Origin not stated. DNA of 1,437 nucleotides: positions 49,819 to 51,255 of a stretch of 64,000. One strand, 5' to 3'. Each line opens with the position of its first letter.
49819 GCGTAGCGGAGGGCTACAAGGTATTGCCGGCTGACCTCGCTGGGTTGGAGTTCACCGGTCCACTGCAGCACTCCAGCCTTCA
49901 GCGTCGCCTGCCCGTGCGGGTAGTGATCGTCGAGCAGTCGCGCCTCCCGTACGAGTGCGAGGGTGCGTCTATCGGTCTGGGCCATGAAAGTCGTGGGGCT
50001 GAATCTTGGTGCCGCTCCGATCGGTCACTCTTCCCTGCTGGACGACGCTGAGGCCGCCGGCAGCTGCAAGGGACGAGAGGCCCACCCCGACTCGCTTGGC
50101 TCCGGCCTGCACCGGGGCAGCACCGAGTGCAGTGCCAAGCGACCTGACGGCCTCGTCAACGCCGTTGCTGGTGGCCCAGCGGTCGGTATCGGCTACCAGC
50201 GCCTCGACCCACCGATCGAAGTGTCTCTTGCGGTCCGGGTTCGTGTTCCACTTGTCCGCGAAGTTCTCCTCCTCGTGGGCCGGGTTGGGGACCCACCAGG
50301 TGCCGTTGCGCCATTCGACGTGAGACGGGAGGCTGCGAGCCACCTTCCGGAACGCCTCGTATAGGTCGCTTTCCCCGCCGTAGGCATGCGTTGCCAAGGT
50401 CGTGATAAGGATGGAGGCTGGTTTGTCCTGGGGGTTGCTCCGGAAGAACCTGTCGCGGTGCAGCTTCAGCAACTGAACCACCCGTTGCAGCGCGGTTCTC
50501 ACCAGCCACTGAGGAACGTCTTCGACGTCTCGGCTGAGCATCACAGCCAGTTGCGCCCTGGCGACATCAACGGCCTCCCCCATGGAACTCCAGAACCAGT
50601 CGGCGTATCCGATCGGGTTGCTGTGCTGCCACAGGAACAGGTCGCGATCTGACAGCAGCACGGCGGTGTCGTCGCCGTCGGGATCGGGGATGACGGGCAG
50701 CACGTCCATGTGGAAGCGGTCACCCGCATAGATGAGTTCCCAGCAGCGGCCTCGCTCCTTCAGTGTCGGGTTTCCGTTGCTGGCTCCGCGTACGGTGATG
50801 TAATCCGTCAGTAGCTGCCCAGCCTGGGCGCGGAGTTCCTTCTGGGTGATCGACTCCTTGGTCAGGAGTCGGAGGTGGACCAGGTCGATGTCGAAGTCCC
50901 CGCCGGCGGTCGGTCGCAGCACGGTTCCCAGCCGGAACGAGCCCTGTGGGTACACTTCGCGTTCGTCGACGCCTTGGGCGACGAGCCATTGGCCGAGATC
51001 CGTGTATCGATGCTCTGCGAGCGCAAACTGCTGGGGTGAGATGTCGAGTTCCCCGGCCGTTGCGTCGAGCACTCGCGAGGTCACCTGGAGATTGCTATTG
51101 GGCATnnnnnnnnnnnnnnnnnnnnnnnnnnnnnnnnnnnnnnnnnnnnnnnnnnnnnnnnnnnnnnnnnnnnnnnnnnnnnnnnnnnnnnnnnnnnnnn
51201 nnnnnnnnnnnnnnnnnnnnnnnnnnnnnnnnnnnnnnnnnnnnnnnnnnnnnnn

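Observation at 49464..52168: CBASS-like core inside the tRNA-Thr island: patatin + CD-NTase + stand-alone E2, tightly coupled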

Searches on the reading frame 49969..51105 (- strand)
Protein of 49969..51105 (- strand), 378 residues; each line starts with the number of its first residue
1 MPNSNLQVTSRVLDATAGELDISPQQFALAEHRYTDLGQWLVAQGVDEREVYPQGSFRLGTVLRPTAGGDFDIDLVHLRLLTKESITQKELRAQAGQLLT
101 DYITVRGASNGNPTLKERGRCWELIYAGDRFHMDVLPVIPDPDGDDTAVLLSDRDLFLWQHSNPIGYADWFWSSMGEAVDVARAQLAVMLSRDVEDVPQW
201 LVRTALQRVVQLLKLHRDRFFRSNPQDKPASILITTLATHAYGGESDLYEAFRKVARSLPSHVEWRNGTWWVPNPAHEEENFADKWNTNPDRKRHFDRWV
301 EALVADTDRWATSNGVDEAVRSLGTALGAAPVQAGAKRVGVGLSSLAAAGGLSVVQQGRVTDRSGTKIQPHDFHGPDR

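Call 4: search_protein_families(library=pfam, proteins=[window:49969-51105:-], max_evalue=0.1)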
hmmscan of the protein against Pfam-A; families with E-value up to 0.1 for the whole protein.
window:49969-51105:- (378 aa): 2 families
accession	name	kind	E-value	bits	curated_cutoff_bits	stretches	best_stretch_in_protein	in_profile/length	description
PF21654.3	DncV-like_NTFase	-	1.2e-06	29.8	24.9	1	51-135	3-87/90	Cyclic GMP-AMP synthase DncV-like, nucleotidyltransferase domain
PF18144.7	SMODS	-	2.8e-05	24.9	26.5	1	18-171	12-160/164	Second Messenger Oligonucleotide or Dinucleotide Synthetase domain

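Call 5: search_protein_families(library=padloc, proteins=[window:49969-51105:-], max_evalue=0.1)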
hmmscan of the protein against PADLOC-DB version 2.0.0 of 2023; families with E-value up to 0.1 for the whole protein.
window:49969-51105:- (378 aa): 19 families
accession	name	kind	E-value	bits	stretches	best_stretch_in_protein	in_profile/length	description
PDLC00780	Cyclase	-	5.7e-105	349.6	1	9-375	9-386/388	oligonucleotide-cyclase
PDLC00770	Cyclase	-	5.1e-90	300.7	1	8-339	7-361/509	oligonucleotide-cyclase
PDLC00816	Cyclase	-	2.2e-56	189.8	1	10-375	15-404/542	oligonucleotide-cyclase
PDLC00815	Cyclase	-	1.9e-52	176.7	1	11-319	14-327/393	oligonucleotide-cyclase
PDLC00811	Cyclase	-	4.3e-33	113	1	12-329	54-395/427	oligonucleotide-cyclase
PDLC00817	Cyclase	-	9.3e-32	108.7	1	13-355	26-399/419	oligonucleotide-cyclase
PDLC00800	Cyclase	-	7.7e-27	92.7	1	8-361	16-390/420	oligonucleotide-cyclase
PDLC00797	Cyclase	-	2.2e-26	90.8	1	13-301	17-332/417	oligonucleotide-cyclase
PDLC00798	Cyclase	-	1.9e-25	88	2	50-172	47-159/344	oligonucleotide-cyclase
PDLC00793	Cyclase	-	1.1e-17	62.4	2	49-172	47-160/462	oligonucleotide-cyclase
PDLC00787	Cyclase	-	1.6e-17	61.8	2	50-172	48-162/333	oligonucleotide-cyclase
PDLC00824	Cyclase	-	6.1e-14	49.7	1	52-283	58-267/466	oligonucleotide-cyclase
PDLC00774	Cyclase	-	1.5e-13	48.6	1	48-329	48-283/316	oligonucleotide-cyclase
PDLC00813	Cyclase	-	1.6e-10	38.9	1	11-317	12-343/417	oligonucleotide-cyclase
PDLC00795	Cyclase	-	1.3e-06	25.7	1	49-243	49-217/340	oligonucleotide-cyclase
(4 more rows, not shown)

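Call 6: search_protein_families(library=ncbifam, proteins=[window:49969-51105:-], max_evalue=0.1)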
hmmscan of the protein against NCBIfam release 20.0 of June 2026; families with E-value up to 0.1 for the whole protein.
window:49969-51105:- (378 aa): 2 families
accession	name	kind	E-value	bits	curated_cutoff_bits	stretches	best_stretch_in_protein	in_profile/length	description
NF041078.1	cGAS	equivalog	9.7e-15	54.5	150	2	147-328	187-335/339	CBASS cGAMP synthase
NF041116.1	CBASS_cyclase_a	equivalog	3.9e-05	22.9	200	1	51-154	48-148/317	CBASS oligonucleotide cyclase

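Call 9: search_solved_structures(query=window:49969-51105:-, max_evalue=0.01, show_alignments=2)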
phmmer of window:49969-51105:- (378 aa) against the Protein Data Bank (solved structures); distinct sequences matched with E-value up to 0.01: 3.
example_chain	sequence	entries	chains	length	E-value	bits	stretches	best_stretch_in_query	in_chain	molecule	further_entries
9woo_A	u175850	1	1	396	7.3e-49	170.2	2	153-322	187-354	Cyclic GMP-AMP synthase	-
8hsb_A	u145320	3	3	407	2.9e-28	102.4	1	6-354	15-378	CdnG | SmCdnG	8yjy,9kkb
7ljn_A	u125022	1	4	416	3.4e-06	29.7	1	17-304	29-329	CD-NTase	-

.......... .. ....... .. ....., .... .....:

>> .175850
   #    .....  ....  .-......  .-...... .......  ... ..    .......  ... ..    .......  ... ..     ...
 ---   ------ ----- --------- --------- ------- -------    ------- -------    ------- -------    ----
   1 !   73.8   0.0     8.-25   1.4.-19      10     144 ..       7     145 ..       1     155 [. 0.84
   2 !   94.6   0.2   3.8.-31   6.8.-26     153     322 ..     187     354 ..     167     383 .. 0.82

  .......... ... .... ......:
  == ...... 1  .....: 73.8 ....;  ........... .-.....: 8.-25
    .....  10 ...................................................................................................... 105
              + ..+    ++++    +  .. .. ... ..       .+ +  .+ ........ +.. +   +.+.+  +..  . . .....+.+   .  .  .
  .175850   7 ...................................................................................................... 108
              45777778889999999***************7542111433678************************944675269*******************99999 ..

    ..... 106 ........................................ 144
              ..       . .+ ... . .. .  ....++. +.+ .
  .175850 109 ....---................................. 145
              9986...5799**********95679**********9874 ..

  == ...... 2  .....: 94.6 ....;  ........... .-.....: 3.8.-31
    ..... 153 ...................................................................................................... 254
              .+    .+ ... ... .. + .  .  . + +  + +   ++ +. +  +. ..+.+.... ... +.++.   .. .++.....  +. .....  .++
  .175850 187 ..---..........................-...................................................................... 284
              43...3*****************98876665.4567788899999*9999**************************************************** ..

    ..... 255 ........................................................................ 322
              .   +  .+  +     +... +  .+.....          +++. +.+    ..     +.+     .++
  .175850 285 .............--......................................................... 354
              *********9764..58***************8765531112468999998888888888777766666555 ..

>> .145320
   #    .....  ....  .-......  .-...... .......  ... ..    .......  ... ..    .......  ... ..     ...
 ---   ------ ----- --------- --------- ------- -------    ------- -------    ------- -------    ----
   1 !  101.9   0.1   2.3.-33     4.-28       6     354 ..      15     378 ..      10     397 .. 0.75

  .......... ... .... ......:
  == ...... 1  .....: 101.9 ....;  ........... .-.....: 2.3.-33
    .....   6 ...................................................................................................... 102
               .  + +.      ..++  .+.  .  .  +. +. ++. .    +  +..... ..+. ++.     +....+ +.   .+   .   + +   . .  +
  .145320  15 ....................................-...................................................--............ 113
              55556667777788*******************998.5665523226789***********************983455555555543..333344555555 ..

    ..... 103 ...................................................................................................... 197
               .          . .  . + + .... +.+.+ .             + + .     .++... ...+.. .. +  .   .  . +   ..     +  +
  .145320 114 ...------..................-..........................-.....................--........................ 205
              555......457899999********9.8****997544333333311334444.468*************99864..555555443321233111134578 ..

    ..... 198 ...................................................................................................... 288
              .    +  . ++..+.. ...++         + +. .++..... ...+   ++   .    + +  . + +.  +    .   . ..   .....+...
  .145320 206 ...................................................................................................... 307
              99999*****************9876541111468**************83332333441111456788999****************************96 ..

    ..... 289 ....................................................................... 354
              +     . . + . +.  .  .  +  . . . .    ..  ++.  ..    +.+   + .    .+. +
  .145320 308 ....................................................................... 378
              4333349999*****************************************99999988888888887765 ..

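Call 20: find_related_loci(query=window:49969-51105:-, collection=genome_contigs, flank=10000)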
Query window:49969-51105:- (378 aa) in genome_contigs; peptide patterns used: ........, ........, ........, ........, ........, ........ (x = any residue, [..] = any of these).
376 stretches matched a pattern; 263 encode a relative of the query (tblastn E <= 1e-3); the best 80 are kept; 79 distinct loci.
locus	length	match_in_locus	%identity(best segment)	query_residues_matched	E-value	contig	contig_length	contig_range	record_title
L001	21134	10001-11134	84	1-378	0e+0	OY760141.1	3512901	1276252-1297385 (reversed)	MAG: Acidimicrobiales bacterium isolate 5b15a54b-9cf3-459b-830c-82dda2a8371f genome assembly, chromosome: 1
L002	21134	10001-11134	83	1-378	0e+0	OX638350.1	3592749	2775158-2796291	MAG: uncultured Acidimicrobiales bacterium isolate f23ad4c5-4acf-44dc-8341-13aaafada964 genome assembly, chromosome: 1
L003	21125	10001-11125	81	1-375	0e+0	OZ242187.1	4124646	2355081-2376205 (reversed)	MAG: Candidatus Aldehydirespiratoraceae bacterium isolate 61e8bfbb-40aa-4858-aaa5-c73b4985a48d genome assembly, chromoso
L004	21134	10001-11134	80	1-378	0e+0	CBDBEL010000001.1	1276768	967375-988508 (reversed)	MAG: Candidatus Aldehydirespirator sp. isolate 42010ebb-ea2b-4a2b-9d13-79554d05c50f genome assembly, contig: contig_1, w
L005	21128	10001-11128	80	1-376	0e+0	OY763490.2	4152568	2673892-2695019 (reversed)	MAG: Acidimicrobiales bacterium isolate e420a23f-e807-4b73-8760-6b68b197cd4b genome assembly, chromosome: 1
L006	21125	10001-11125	73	1-375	0e+0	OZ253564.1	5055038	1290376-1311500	MAG: Candidatus Spongiisociaceae bacterium isolate 3199cb9c-bc02-48ac-8040-05c45f89f65c genome assembly, chromosome: 1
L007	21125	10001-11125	70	1-375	8e-180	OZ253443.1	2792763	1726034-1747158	MAG: Acidimicrobiia bacterium isolate 563c3fc9-303a-4188-a37b-32c8faebca22 genome assembly, chromosome: 1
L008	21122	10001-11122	61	2-375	1e-150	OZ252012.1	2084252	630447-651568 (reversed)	MAG: Candidatus Poriferisodalaceae bacterium isolate 4f5e6f0c-7264-48bc-a2bc-c9c85973c49b genome assembly, chromosome: 1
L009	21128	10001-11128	61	1-375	4e-139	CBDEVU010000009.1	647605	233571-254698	MAG: Candidatus Aldehydirespiratoraceae bacterium isolate 2f6ae0df-6ed7-4d95-b4de-415f9d37e9b7 genome assembly, contig:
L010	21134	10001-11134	84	1-378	0e+0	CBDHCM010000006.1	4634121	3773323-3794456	MAG: Candidatus Aldehydirespirator sp. isolate 36171f10-6b1c-407a-8267-17b84cd7c53a genome assembly, contig: chromosome_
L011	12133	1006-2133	59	1-375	8e-140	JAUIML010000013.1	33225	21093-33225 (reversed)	MAG: Acidimicrobiia bacterium isolate Co_bin.99 NODE_8118_length_33225_cov_1.049520, whole genome shotgun sequence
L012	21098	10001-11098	45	12-375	4e-90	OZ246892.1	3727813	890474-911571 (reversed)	MAG: Acidimicrobiales bacterium isolate 3c6b77ed-a9df-485c-af98-3e10d3554373 genome assembly, chromosome: 1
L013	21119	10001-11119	43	7-375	2e-89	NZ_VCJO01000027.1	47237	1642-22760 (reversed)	Micromonospora sp. CP22 NODE_27_length_47237_cov_161.149088, whole genome shotgun sequence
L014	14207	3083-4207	44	7-375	1e-89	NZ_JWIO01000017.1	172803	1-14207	Protofrankia coriariae strain BMG5.1 scaffold16.17, whole genome shotgun sequence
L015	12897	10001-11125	43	7-375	2e-89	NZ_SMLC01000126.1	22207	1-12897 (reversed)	Actinomadura sp. 6K520 NODE_126_length_22207_cov_76.9414, whole genome shotgun sequence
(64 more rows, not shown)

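Call 49: search_protein_families(library=pfam, proteins=[L003:7838-8662:-, L003:7387-7914:-, L004:7394-7795:-, L006:7394-7864:-, L009:7510-7926:-, L010:12499-13791:+], max_evalue=0.01)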
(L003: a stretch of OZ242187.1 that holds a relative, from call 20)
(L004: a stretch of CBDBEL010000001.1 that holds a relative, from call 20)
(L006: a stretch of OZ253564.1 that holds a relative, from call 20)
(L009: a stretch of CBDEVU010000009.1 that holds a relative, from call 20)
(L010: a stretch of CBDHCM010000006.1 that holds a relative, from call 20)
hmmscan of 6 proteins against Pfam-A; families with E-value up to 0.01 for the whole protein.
L003:7838-8662:- (274 aa): 1 family
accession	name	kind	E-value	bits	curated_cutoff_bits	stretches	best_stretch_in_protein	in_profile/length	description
PF06114.19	Peptidase_M78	-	4.2e-05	23.8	22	1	71-168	31-122/123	IrrE N-terminal-like domain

L003:7387-7914:- (175 aa): 5 families
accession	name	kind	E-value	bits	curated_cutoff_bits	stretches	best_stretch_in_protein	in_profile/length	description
PF01381.28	HTH_3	-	1.2e-11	44.9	23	1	53-106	1-53/55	Helix-turn-helix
PF12844.13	HTH_19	-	1.2e-09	38.4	30.2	1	50-109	1-59/64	Helix-turn-helix domain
PF13560.12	HTH_31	-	3.6e-09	37.2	27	1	49-104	2-57/64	Helix-turn-helix domain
PF13443.12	HTH_26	-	8.8e-06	26.3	22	1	52-110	1-59/63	Cro/C1-type HTH DNA-binding domain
PF13413.12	HTH_25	-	0.00054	20.2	24.6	1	53-90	2-39/62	Helix-turn-helix domain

L004:7394-7795:- (133 aa): 5 families
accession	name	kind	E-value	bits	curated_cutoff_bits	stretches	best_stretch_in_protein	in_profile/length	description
PF01381.28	HTH_3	-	1.9e-11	44.3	23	1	13-66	1-53/55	Helix-turn-helix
PF13560.12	HTH_31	-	8.4e-11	42.5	27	1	9-64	2-57/64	Helix-turn-helix domain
PF12844.13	HTH_19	-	2.6e-10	40.5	30.2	1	10-69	1-59/64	Helix-turn-helix domain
PF13443.12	HTH_26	-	4.8e-06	27.2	22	1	12-70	1-59/63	Cro/C1-type HTH DNA-binding domain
PF13413.12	HTH_25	-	0.00015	22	24.6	1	13-50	2-40/62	Helix-turn-helix domain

L006:7394-7864:- (156 aa): 4 families
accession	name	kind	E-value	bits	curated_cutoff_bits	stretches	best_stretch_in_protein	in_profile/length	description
PF13560.12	HTH_31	-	1.5e-09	38.4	27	1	32-87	2-57/64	Helix-turn-helix domain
PF01381.28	HTH_3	-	5.9e-08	33.1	23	1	36-89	1-53/55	Helix-turn-helix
PF12844.13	HTH_19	-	6.9e-06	26.3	30.2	1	33-92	1-59/64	Helix-turn-helix domain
PF13443.12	HTH_26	-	1.5e-05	25.6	22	1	35-92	1-58/63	Cro/C1-type HTH DNA-binding domain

L009:7510-7926:- (138 aa): 0 families

L010:12499-13791:+ (430 aa): 3 families
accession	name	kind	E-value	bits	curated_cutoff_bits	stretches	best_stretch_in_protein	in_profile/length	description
PF01610.23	DDE_Tnp_ISL3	-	1.2e-52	179.5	23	1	163-411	1-239/240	Transposase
PF13542.12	HTH_Tnp_ISL3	-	4.2e-07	29.8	27.4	1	98-145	4-50/51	Helix-turn-helix domain of transposase family ISL3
PF14690.11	Zn_ribbon_ISL3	-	0.0025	18.6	25.5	1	41-84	2-46/47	zinc-finger of transposase IS204/IS1001/IS1096/IS1165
